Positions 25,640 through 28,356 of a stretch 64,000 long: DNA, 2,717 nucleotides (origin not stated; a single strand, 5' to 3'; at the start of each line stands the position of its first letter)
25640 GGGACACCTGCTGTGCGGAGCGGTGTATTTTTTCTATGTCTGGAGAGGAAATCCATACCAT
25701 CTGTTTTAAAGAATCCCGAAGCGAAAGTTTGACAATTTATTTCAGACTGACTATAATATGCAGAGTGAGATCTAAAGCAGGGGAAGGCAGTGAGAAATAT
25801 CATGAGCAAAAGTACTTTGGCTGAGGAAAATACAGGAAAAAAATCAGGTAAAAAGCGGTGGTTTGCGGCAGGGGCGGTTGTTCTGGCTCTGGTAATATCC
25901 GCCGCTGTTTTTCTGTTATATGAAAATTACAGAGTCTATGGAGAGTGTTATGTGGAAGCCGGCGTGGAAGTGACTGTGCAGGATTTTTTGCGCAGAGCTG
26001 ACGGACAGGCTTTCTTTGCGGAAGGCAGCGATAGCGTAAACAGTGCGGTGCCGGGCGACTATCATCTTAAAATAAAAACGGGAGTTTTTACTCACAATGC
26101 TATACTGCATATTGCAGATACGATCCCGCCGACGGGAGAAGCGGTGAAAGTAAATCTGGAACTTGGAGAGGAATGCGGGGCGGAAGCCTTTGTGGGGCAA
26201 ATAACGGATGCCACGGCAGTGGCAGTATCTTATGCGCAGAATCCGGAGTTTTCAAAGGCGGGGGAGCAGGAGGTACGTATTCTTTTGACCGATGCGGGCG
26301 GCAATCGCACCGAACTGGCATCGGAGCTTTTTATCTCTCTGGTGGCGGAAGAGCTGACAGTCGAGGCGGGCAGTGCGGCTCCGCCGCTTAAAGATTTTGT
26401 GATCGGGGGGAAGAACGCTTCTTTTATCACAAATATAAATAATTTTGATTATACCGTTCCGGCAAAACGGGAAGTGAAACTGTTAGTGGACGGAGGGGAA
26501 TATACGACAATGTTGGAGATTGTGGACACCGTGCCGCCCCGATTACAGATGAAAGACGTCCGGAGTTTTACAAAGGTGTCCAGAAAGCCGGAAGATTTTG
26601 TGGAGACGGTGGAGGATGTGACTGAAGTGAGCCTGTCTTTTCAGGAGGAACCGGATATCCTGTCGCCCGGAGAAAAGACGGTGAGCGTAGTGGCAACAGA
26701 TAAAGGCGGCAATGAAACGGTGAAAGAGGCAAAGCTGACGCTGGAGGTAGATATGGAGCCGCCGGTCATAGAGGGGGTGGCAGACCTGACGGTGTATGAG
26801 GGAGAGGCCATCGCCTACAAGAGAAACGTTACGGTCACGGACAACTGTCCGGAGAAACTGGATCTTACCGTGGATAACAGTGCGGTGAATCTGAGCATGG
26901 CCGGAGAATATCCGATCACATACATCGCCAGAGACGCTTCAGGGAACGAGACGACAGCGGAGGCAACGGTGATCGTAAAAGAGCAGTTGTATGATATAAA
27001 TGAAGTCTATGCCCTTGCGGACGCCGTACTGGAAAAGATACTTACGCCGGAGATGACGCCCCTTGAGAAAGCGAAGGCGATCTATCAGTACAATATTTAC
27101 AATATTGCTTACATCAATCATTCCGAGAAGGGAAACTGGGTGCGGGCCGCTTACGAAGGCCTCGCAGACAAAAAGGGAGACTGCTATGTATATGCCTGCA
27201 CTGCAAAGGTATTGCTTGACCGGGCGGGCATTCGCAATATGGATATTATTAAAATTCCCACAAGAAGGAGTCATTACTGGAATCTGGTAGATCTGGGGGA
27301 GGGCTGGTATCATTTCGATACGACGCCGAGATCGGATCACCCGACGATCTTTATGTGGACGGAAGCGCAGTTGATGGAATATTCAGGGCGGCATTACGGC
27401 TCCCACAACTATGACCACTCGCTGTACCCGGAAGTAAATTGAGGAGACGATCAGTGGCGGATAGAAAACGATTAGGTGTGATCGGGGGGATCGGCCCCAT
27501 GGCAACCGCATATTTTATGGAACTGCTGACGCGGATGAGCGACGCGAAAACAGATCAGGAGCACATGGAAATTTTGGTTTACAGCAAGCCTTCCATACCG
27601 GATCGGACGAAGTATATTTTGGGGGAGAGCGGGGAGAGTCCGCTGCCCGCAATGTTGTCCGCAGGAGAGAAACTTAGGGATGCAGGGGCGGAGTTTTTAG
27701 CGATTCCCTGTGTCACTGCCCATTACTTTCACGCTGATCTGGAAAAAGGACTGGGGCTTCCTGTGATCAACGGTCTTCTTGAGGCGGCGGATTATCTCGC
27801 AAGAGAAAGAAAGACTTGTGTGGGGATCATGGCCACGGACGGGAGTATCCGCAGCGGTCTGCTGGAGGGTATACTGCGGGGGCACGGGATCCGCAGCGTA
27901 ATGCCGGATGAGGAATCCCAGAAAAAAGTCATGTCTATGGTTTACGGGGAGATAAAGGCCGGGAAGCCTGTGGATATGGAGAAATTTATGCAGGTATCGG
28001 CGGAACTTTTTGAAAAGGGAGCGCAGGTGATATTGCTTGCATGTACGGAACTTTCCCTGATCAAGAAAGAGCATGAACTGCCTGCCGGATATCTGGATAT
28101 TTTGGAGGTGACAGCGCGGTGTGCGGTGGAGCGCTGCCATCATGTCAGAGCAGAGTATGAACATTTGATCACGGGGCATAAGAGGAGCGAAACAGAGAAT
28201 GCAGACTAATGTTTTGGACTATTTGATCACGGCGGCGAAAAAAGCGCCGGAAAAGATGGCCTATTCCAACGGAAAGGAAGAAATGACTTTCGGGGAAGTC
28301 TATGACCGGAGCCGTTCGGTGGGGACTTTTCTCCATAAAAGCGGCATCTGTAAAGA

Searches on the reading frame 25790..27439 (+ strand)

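Call 11: search_protein_families(library=pfam, proteins=[window:25790-27439:+], max_evalue=0.01)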
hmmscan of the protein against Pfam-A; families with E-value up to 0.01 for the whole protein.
window:25790-27439:+ (550 aa): 10 families
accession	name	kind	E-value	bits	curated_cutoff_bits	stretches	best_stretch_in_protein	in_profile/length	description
PF01841.26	Transglut_core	-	1.9e-09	38.2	23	1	413-510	3-107/108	Transglutaminase-like superfamily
PF16403.11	Bact_surface_Ig-like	-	4.7e-08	33.4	27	1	327-396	3-71/71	Bacterial surface protein, Ig-like domain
PF24107.1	DUF7382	-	1.3e-06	28.6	27.4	0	282-316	6-39/65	Domain of unknown function (DUF7382)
PF02494.22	HYR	-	1.8e-05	25.4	21.7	0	320-395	1-80/81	HYR domain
PF15418.12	DUF4625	-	2.1e-05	25.3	27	0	371-394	105-128/131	Domain of unknown function (DUF4625)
PF19077.6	Big_13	-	0.00017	22.5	27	0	274-321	56-101/102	Bacterial Ig-like domain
PF08428.16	Rib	-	0.00018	22.5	27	0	265-303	20-59/76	Rib domain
PF18981.6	InlK_D3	-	0.00022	21.7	25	0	358-395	35-74/75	Internalin K domain (D3/D4)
PF09136.16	Glucodextran_B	-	0.0019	18.6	27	0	371-397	56-82/83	Glucodextranase, domain B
PF07523.18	Big_3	-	0.0084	16.8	21.2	0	358-394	36-68/68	Bacterial Ig-like domain (group 3)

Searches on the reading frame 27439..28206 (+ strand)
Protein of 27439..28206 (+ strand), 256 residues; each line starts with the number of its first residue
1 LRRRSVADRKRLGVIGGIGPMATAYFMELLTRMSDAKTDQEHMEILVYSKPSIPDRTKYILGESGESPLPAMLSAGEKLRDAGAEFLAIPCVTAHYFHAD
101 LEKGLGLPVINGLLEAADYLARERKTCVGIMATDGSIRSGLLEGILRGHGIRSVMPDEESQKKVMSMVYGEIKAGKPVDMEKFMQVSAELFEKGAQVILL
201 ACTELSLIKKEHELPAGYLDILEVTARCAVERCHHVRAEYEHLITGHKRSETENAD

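Call 11: search_protein_families(library=pfam, proteins=[window:27439-28206:+], max_evalue=0.01)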
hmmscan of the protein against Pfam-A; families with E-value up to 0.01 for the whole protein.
window:27439-28206:+ (256 aa): 1 family
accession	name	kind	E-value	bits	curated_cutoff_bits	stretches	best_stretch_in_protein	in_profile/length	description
PF01177.27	Asp_Glu_race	-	1e-38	133.7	31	1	15-225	1-207/211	Asp/Glu/Hydantoin racemase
